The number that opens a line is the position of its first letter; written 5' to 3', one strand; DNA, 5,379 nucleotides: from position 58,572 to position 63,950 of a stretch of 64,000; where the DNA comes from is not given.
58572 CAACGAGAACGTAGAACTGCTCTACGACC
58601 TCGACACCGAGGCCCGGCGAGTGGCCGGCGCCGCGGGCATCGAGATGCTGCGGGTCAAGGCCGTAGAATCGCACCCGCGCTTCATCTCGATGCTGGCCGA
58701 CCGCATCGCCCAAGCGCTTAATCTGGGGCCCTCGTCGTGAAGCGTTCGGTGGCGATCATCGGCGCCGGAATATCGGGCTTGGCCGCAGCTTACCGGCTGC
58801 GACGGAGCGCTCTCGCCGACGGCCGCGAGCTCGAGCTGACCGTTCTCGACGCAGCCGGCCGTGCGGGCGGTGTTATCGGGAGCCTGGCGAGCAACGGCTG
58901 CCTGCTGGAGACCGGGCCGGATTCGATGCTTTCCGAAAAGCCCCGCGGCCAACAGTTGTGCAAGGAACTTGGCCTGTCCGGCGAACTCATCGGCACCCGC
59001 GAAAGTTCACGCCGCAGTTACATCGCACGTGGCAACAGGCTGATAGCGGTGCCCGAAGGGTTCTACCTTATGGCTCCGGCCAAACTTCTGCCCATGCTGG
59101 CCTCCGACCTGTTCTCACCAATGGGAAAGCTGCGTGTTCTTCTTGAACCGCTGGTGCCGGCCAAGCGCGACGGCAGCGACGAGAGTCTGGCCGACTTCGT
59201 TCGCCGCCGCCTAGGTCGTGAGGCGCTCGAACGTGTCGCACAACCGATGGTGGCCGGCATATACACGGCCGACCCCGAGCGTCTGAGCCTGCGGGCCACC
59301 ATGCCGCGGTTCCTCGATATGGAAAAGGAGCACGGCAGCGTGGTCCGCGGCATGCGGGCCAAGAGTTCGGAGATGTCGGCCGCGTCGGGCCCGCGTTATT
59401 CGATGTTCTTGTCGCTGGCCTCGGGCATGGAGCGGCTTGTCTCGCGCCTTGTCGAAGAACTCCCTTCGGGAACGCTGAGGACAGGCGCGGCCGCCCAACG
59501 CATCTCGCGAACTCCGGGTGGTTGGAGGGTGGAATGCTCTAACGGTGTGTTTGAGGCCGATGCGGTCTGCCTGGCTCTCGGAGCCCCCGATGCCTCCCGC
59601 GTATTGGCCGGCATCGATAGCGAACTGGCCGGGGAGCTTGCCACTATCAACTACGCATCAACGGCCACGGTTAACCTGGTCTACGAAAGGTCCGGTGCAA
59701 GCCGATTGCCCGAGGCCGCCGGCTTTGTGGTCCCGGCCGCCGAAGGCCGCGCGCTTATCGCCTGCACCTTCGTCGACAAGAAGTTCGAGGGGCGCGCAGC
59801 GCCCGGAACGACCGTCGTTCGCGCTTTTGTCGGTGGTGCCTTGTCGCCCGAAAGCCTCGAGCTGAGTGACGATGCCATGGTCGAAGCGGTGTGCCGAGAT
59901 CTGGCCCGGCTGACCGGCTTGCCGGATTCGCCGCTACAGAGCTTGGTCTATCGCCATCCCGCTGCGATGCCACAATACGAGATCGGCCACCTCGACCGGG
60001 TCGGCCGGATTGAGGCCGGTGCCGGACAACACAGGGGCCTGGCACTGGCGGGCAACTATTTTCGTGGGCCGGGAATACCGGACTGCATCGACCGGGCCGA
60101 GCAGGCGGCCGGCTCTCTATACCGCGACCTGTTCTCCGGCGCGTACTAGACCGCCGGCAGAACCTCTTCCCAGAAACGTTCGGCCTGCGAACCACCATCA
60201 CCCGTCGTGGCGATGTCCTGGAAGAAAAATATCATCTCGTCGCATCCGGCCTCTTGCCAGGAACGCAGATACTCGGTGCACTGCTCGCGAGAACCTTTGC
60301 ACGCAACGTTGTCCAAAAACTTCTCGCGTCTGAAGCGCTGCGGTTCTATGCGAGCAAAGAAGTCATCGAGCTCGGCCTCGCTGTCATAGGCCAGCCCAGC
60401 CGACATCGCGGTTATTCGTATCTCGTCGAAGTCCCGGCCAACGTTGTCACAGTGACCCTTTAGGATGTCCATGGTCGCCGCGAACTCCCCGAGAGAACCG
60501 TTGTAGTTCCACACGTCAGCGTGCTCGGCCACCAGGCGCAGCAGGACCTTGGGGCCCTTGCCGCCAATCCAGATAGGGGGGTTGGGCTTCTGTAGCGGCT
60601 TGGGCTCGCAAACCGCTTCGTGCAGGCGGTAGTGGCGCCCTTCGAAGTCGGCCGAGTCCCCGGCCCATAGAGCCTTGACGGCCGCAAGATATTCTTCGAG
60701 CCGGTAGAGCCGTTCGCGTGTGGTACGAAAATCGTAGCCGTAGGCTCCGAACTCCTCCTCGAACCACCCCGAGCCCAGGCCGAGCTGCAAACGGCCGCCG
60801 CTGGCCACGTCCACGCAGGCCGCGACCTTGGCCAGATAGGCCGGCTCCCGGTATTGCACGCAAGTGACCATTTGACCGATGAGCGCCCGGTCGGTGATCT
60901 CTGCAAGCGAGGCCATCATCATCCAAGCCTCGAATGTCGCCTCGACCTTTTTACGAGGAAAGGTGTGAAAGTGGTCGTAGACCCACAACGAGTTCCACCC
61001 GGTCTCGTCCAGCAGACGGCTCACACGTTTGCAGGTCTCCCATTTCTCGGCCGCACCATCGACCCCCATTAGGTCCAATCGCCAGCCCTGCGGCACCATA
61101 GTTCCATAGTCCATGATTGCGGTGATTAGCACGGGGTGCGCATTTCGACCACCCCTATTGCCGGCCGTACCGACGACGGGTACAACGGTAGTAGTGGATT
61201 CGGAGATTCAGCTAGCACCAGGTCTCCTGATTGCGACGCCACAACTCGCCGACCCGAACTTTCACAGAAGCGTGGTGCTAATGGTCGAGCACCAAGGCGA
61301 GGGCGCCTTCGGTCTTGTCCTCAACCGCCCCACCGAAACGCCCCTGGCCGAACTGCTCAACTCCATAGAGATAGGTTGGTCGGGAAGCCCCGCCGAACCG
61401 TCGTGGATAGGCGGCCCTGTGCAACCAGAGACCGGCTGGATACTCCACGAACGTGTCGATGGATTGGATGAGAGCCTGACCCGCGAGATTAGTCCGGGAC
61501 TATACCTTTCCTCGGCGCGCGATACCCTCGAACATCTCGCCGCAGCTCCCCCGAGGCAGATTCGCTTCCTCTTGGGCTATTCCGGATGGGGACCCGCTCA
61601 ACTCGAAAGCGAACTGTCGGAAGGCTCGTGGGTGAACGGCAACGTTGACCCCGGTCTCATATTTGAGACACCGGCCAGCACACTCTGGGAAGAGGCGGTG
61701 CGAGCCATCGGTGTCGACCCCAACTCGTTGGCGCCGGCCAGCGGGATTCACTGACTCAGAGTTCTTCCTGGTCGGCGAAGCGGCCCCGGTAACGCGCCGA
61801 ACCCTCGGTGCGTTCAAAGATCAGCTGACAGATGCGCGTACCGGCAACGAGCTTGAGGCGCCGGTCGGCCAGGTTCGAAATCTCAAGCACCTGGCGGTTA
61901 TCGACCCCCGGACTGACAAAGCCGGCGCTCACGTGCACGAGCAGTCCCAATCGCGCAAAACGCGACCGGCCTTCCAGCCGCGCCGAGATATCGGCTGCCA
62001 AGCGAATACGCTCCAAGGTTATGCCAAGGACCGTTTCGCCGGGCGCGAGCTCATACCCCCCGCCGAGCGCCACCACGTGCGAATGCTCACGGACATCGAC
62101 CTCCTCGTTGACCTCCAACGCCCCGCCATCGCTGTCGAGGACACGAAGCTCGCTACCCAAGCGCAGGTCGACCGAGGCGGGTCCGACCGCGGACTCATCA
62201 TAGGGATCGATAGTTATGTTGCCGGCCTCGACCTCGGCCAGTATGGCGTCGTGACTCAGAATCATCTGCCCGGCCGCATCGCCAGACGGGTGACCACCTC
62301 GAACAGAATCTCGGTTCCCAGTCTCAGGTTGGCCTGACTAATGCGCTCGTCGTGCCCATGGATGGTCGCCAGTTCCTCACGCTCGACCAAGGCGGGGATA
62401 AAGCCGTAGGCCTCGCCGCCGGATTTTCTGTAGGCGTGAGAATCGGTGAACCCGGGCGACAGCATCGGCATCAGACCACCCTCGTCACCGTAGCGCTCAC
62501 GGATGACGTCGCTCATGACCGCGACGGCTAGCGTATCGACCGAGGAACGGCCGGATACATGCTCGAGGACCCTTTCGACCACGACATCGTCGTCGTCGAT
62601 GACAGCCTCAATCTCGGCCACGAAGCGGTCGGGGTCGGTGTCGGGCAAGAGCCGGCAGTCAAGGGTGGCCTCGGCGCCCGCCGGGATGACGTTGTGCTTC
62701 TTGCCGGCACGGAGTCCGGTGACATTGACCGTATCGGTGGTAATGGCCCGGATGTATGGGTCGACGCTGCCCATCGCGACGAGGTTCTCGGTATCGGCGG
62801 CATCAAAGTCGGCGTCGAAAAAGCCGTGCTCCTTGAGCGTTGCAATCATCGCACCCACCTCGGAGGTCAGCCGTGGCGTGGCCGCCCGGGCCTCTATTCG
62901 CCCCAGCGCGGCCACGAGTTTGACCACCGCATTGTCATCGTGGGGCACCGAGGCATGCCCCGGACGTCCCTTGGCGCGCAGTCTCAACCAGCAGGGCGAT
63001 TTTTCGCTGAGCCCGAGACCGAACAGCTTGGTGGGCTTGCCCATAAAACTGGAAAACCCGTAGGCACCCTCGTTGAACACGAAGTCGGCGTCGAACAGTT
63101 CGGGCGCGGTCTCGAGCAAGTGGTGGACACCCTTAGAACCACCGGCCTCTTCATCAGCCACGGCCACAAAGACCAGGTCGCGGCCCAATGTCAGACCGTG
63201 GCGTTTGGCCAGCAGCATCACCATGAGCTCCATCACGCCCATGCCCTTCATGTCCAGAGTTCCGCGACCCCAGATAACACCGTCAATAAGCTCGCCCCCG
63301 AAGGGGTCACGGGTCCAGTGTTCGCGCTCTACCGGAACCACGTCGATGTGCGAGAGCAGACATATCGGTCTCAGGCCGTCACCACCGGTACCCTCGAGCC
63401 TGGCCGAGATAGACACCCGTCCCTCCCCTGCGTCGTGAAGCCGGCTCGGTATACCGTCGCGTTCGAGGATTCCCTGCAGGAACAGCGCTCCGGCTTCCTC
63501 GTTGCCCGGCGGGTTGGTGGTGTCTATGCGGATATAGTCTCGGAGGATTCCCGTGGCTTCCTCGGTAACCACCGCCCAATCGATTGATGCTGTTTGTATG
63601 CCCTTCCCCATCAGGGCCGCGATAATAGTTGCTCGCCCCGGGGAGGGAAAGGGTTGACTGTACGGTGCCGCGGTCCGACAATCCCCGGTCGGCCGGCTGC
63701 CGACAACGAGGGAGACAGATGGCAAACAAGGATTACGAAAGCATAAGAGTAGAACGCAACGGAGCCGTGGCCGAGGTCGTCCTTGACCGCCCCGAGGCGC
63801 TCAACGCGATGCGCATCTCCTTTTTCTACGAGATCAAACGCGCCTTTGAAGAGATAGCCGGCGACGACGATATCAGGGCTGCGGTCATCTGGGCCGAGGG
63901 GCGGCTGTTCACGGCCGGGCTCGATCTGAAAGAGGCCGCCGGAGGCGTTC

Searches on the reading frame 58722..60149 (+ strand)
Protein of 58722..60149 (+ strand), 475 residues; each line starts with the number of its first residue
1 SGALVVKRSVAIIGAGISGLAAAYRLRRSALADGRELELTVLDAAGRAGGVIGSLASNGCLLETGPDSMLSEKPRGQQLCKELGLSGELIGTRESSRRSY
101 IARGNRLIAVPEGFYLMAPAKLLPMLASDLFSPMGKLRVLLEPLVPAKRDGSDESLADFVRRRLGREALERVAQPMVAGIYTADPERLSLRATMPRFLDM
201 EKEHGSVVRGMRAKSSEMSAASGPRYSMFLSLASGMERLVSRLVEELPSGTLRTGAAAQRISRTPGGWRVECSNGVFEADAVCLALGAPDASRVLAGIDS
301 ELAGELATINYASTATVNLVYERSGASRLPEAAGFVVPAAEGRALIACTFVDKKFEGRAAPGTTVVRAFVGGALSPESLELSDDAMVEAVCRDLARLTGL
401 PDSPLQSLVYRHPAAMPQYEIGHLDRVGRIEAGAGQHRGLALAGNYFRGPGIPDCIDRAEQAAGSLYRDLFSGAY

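Call 37: search_protein_families(library=pfam, proteins=[window:58722-60149:+], max_evalue=0.00001)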
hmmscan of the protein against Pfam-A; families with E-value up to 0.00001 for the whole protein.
window:58722-60149:+ (475 aa): 4 families
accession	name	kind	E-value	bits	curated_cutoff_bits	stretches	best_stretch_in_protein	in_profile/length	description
PF01593.30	Amino_oxidase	-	1.4e-45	156.9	19.8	1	17-463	1-439/443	Flavin containing amine oxidoreductase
PF13450.12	NAD_binding_8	-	5.1e-11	43.1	21.9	1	12-83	1-68/68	NAD(P)-binding Rossmann-like domain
PF01266.30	DAO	-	1e-07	32.3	27.9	1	10-366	2-273/353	FAD dependent oxidoreductase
PF13454.12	NAD_binding_9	-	2.2e-07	31.4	21.8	0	11-66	1-55/155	FAD-NAD(P)-binding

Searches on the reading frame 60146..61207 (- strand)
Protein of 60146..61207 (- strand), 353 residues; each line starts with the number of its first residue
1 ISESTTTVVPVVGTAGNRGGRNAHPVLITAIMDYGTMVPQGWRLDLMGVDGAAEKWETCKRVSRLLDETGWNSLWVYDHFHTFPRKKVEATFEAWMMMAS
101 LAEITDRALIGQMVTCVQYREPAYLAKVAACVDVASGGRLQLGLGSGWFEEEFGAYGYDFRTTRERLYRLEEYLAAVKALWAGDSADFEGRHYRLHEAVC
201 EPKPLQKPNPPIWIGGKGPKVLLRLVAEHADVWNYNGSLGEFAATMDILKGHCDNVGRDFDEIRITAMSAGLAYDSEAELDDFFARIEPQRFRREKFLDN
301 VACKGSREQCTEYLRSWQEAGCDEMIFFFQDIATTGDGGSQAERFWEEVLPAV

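Call 37: search_protein_families(library=pfam, proteins=[window:60146-61207:-], max_evalue=0.00001)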
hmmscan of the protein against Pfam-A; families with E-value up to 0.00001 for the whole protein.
window:60146-61207:- (353 aa): 1 family
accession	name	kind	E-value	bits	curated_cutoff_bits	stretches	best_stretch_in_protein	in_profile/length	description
PF00296.26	Bac_luciferase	-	8e-47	160.5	27.9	1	52-280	19-237/314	Luciferase-like monooxygenase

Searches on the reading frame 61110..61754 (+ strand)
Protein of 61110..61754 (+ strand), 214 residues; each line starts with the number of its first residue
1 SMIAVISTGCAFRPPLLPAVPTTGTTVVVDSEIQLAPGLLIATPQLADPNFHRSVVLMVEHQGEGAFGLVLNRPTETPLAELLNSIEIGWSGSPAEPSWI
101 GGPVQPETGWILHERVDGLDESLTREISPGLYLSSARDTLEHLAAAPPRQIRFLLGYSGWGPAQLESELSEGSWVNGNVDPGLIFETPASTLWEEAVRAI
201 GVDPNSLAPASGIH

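Call 37: search_protein_families(library=pfam, proteins=[window:61110-61754:+], max_evalue=0.00001)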
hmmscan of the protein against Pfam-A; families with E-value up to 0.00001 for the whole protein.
window:61110-61754:+ (214 aa): 1 family
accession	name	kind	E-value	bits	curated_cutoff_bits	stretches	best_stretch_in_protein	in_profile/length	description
PF02622.21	DUF179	-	9.5e-45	152.8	27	1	44-201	1-157/157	AlgH-like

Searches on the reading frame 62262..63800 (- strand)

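Call 37: search_protein_families(library=pfam, proteins=[window:62262-63800:-], max_evalue=0.00001)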
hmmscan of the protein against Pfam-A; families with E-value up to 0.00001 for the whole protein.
window:62262-63800:- (512 aa): 2 families
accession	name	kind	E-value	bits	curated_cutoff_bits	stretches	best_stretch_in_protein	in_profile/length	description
PF01546.33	Peptidase_M20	-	4.1e-26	92.6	24.6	1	148-504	2-205/206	Peptidase family M20/M25/M40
PF07687.19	M20_dimer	-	3.5e-16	59.5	21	1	266-404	3-102/107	Peptidase dimerisation domain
